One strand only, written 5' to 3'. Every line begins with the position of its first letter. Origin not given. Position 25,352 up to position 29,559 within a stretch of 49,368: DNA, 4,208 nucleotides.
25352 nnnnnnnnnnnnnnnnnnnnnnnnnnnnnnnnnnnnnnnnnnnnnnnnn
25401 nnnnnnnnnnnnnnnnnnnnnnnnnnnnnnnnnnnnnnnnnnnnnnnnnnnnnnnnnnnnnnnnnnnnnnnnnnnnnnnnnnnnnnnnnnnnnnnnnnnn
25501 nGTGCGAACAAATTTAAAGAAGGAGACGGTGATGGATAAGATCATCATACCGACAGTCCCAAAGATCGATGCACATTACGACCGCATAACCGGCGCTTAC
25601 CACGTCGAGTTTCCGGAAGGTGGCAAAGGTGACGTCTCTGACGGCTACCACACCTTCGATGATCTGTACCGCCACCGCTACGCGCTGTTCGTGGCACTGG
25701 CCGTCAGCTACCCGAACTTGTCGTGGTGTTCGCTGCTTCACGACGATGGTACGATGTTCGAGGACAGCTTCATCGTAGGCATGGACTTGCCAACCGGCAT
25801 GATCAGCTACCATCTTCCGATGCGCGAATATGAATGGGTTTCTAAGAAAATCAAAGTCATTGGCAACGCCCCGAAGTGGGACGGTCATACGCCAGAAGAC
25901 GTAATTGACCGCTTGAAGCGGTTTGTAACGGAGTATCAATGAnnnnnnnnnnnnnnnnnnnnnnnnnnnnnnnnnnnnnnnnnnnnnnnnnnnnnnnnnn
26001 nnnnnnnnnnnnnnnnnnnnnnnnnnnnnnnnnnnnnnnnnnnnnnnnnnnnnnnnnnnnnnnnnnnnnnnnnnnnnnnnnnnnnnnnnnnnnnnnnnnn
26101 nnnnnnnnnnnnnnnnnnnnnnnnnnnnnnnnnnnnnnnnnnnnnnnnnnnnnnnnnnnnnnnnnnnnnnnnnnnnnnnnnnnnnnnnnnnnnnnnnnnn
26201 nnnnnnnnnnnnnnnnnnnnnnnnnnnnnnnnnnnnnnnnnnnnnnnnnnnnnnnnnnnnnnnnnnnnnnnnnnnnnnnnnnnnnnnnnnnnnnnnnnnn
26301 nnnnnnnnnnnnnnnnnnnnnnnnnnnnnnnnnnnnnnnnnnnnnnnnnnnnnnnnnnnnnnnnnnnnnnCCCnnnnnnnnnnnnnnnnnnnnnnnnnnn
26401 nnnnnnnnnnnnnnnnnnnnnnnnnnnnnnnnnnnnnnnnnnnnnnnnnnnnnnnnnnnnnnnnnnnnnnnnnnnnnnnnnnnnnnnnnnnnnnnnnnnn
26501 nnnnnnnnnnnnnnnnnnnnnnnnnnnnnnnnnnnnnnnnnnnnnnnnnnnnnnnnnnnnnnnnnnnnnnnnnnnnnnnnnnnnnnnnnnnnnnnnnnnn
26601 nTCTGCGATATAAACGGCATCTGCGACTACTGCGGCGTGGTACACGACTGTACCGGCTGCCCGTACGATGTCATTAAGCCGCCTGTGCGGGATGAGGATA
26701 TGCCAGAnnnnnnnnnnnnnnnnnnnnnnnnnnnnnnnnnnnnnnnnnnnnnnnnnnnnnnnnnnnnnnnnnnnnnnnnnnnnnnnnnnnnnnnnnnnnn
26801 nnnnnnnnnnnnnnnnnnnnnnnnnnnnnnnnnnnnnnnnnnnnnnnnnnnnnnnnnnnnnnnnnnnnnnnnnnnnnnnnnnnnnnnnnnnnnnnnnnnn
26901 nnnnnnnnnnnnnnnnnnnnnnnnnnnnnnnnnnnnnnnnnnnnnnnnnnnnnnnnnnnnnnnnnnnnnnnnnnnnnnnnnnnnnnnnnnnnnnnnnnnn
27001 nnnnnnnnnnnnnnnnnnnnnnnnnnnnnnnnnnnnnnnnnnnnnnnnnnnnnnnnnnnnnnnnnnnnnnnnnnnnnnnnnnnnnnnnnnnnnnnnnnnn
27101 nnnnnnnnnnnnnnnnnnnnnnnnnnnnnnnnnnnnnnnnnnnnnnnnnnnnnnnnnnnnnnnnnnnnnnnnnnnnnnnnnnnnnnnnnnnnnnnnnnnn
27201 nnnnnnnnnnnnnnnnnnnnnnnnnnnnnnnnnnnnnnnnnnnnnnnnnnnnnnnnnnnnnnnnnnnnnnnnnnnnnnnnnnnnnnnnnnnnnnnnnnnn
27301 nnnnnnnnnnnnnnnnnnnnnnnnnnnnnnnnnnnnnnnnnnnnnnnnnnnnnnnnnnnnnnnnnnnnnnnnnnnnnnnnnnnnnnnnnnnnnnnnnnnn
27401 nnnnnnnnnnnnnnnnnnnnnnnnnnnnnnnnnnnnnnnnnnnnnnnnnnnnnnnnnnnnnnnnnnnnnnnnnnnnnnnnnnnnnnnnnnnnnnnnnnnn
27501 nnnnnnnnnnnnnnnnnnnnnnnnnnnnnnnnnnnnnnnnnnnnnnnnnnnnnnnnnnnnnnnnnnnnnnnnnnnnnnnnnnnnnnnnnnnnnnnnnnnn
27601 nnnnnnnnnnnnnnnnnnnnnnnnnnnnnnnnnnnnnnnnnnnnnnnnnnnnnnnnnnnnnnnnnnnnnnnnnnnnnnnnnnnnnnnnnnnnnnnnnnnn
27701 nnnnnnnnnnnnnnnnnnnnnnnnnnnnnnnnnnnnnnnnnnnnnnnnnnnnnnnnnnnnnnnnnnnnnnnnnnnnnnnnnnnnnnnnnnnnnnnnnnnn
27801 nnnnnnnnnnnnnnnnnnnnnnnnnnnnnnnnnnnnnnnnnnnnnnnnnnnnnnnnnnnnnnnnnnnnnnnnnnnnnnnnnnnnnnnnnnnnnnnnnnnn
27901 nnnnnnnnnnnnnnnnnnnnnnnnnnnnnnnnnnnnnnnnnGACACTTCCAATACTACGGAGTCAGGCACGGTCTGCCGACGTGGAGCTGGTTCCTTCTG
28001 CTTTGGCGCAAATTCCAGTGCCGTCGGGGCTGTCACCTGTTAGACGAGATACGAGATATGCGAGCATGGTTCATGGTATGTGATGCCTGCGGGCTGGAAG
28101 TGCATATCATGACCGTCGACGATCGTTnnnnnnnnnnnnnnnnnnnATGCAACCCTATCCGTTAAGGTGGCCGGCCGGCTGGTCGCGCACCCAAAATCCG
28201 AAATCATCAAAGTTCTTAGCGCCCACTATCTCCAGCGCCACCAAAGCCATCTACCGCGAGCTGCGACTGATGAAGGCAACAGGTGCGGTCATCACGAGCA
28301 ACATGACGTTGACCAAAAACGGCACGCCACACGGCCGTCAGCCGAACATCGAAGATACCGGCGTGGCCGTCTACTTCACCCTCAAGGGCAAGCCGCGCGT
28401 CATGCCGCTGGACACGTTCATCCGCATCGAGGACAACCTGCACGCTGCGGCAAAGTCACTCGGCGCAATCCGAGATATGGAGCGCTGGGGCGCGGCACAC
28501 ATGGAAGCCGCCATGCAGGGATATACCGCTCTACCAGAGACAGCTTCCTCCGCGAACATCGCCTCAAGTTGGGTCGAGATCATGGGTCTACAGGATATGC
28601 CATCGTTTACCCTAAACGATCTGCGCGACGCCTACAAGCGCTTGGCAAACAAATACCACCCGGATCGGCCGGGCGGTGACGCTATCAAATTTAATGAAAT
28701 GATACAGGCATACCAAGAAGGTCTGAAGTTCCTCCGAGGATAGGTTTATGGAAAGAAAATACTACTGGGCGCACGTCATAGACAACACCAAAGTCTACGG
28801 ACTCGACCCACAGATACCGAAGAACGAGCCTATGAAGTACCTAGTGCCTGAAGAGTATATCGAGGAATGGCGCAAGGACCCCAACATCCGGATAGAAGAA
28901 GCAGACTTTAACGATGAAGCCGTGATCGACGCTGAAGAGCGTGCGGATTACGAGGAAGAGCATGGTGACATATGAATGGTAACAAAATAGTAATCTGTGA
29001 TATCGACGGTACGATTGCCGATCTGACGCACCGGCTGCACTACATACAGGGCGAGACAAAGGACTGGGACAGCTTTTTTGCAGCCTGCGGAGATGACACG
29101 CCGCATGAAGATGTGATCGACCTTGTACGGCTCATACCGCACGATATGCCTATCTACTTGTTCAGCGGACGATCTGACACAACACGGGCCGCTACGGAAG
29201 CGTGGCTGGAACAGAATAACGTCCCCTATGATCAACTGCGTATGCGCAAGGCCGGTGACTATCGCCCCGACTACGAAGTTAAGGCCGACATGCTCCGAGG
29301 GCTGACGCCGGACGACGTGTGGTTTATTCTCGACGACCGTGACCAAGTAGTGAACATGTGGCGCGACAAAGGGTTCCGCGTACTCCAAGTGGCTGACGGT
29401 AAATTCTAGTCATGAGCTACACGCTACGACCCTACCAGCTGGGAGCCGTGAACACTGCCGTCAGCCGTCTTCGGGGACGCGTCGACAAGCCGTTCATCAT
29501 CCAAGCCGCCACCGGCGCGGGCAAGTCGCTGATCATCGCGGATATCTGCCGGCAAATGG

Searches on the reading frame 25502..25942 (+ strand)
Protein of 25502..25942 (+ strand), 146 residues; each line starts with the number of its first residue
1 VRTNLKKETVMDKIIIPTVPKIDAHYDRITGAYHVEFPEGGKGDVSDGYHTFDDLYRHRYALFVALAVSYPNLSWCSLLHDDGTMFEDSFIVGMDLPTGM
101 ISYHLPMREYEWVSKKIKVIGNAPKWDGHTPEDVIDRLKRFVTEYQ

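Call 75: search_protein_families(library=pfam, proteins=[window:25502-25942:+], max_evalue=0.001)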
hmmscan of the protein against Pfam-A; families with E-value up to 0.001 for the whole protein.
window:25502-25942:+ (146 aa): 1 family
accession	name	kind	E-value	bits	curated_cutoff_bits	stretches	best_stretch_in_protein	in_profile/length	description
PF25311.1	WDGH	-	8.9e-35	119.3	27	1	43-140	1-96/97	WDGH domain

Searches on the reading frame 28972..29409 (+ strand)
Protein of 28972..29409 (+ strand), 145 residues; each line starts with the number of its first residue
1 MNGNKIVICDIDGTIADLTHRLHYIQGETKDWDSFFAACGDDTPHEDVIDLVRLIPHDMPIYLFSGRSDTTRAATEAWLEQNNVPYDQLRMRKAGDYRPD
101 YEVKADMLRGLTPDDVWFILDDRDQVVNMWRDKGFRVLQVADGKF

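Call 75: search_protein_families(library=pfam, proteins=[window:28972-29409:+], max_evalue=0.001)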
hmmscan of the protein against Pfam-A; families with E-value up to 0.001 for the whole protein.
window:28972-29409:+ (145 aa): 3 families
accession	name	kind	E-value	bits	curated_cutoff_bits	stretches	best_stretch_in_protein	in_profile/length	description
PF25109.1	HAD_PNKP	-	1.3e-31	110.1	27.6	1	5-145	2-143/143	Polynucleotide kinase PNKP phosphatase domain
PF24694.1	LNS2_PITM1-3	-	1.3e-05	25.6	27.7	0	7-114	1-92/124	PITM 1-3, LNS2 domain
PF03767.20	Acid_phosphat_B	-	0.00017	21.6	27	1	3-96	76-175/230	HAD superfamily, subfamily IIIB (Acid phosphatase)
